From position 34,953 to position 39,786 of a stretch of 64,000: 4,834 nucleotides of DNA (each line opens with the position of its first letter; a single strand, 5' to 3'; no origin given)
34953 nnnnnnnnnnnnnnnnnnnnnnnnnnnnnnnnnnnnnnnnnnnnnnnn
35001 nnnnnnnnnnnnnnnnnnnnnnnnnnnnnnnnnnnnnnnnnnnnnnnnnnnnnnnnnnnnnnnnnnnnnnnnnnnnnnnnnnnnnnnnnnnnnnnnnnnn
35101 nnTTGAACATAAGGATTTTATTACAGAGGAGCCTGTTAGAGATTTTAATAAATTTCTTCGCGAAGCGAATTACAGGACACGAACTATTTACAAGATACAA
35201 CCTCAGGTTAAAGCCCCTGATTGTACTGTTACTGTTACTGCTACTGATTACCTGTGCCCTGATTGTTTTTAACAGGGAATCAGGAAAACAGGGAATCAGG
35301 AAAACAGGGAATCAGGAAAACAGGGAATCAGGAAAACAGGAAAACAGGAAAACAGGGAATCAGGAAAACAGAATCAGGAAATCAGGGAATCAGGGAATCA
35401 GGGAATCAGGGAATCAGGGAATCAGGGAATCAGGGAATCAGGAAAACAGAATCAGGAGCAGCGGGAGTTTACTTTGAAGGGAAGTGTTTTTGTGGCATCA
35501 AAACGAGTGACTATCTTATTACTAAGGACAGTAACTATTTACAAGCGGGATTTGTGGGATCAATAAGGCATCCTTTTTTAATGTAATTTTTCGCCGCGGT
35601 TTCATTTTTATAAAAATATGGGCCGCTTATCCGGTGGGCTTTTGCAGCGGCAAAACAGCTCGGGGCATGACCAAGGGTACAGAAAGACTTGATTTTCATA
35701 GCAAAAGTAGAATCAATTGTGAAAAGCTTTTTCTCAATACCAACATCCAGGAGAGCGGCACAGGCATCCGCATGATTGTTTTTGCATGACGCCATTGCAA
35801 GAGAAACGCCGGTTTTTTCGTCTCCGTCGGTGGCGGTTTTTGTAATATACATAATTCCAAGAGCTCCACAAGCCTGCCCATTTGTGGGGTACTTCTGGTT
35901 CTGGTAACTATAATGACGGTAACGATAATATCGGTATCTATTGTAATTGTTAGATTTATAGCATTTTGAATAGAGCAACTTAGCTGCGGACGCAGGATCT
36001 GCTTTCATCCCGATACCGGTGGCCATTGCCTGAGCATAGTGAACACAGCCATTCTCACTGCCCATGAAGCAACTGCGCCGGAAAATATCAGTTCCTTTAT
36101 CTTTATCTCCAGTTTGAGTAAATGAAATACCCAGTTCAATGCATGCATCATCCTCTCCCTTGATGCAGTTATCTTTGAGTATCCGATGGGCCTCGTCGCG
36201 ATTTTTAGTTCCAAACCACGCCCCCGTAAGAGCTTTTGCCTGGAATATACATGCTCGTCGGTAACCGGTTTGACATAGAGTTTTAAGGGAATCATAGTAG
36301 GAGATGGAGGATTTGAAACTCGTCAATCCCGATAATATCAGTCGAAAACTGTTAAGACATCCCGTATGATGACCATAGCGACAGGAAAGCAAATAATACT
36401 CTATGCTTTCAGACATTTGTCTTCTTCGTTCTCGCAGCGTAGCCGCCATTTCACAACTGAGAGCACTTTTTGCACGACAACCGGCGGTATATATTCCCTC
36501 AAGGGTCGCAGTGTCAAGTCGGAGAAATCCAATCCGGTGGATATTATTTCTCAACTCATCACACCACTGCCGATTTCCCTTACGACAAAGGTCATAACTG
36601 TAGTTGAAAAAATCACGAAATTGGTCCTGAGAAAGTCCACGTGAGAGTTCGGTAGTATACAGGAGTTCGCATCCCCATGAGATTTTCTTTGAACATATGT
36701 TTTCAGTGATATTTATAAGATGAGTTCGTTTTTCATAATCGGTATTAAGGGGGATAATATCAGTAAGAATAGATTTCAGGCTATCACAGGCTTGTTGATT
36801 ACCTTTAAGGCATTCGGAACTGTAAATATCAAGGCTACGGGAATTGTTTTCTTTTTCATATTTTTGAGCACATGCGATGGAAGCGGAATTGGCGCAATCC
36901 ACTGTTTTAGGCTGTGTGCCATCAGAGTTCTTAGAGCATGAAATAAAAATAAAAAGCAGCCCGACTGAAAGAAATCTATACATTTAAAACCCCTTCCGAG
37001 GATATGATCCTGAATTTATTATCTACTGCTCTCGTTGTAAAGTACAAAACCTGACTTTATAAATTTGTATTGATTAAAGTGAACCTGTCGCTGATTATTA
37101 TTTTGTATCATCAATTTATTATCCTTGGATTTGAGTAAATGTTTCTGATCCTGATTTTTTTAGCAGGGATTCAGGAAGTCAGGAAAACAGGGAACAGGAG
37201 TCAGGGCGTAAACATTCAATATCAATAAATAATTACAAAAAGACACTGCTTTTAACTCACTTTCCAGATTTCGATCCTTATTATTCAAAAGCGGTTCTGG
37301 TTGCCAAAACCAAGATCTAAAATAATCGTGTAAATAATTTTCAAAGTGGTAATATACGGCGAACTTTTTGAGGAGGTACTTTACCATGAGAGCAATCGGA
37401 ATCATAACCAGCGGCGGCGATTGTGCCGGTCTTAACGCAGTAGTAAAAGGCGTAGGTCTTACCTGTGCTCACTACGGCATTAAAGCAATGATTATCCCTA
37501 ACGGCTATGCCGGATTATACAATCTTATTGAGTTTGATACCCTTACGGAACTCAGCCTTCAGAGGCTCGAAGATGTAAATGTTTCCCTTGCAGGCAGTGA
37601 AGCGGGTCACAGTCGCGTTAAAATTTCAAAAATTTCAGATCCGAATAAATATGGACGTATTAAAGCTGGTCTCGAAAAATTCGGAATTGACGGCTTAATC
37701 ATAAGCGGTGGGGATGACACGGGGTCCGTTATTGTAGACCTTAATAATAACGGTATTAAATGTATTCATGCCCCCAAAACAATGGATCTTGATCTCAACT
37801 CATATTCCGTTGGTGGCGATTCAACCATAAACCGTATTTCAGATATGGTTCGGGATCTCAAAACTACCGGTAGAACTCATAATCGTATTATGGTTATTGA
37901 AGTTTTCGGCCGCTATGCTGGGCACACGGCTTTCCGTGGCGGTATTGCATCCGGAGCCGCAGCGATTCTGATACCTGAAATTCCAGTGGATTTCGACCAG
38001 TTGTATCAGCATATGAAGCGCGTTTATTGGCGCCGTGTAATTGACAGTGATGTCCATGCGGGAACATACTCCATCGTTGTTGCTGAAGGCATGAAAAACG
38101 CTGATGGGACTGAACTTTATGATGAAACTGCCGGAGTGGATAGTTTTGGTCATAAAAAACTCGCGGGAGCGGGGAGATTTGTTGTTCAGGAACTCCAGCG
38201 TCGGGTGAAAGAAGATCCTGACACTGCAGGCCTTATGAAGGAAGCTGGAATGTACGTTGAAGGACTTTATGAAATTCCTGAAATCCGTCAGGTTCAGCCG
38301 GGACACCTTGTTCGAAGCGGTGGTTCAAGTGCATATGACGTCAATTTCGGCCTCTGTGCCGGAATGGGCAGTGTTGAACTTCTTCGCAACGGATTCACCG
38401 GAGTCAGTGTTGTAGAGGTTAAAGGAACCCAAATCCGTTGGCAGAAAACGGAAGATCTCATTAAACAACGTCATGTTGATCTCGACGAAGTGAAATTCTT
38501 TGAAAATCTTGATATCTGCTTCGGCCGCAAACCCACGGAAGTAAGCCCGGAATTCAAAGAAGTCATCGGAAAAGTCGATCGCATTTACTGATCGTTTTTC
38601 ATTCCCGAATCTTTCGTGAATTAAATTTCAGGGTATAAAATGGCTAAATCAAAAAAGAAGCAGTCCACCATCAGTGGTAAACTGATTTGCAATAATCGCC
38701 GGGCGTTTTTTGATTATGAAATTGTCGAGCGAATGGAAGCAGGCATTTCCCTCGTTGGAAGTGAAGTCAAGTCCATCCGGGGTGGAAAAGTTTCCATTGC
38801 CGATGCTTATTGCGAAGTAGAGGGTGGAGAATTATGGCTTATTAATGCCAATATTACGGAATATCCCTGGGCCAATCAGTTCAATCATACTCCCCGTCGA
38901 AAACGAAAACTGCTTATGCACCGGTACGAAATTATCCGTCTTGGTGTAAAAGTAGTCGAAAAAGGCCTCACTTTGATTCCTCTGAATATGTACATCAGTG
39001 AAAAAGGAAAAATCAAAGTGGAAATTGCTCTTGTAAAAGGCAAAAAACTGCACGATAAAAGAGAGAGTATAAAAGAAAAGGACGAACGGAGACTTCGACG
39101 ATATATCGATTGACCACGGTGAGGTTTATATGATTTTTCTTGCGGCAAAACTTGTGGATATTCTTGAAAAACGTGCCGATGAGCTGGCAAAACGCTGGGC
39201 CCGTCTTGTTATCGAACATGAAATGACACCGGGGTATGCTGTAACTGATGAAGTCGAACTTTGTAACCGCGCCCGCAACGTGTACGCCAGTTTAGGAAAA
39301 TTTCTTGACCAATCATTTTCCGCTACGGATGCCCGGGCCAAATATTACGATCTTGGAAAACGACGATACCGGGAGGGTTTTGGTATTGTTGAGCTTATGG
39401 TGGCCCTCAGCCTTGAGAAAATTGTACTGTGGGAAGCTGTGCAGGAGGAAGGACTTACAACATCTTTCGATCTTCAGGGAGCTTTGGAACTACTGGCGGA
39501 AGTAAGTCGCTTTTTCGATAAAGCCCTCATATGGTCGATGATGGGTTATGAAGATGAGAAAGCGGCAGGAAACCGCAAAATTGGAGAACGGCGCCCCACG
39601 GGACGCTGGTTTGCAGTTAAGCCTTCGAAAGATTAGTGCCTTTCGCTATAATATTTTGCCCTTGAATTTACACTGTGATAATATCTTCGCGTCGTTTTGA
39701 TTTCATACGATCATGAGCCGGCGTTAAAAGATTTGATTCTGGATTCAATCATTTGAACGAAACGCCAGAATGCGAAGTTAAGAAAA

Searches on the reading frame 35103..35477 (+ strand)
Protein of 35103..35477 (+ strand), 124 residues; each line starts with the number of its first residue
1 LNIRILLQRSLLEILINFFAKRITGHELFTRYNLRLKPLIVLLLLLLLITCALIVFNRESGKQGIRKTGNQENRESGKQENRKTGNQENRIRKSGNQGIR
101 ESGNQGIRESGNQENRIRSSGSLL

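Call 11: search_protein_families(library=pfam, proteins=[window:35103-35477:+], max_evalue=0.01)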
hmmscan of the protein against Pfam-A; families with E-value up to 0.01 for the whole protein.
window:35103-35477:+ (124 aa): 1 family
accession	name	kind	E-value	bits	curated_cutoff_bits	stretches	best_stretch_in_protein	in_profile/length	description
PF07172.16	GRP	-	0.0055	17.8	30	1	41-106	6-62/90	Glycine rich protein family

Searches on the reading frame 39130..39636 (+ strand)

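Call 11: search_protein_families(library=pfam, proteins=[window:39130-39636:+], max_evalue=0.01)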
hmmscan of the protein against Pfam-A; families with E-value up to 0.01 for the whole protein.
window:39130-39636:+ (168 aa): 2 families
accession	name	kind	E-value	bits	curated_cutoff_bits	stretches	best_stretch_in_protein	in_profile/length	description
PF14361.12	RsbRD_N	-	5e-05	24.4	24.3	1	8-104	1-103/104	RsbT co-antagonist protein rsbRD N-terminal domain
PF09385.16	HisK_N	-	0.0017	18.7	24.4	1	7-141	3-128/129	Histidine kinase N terminal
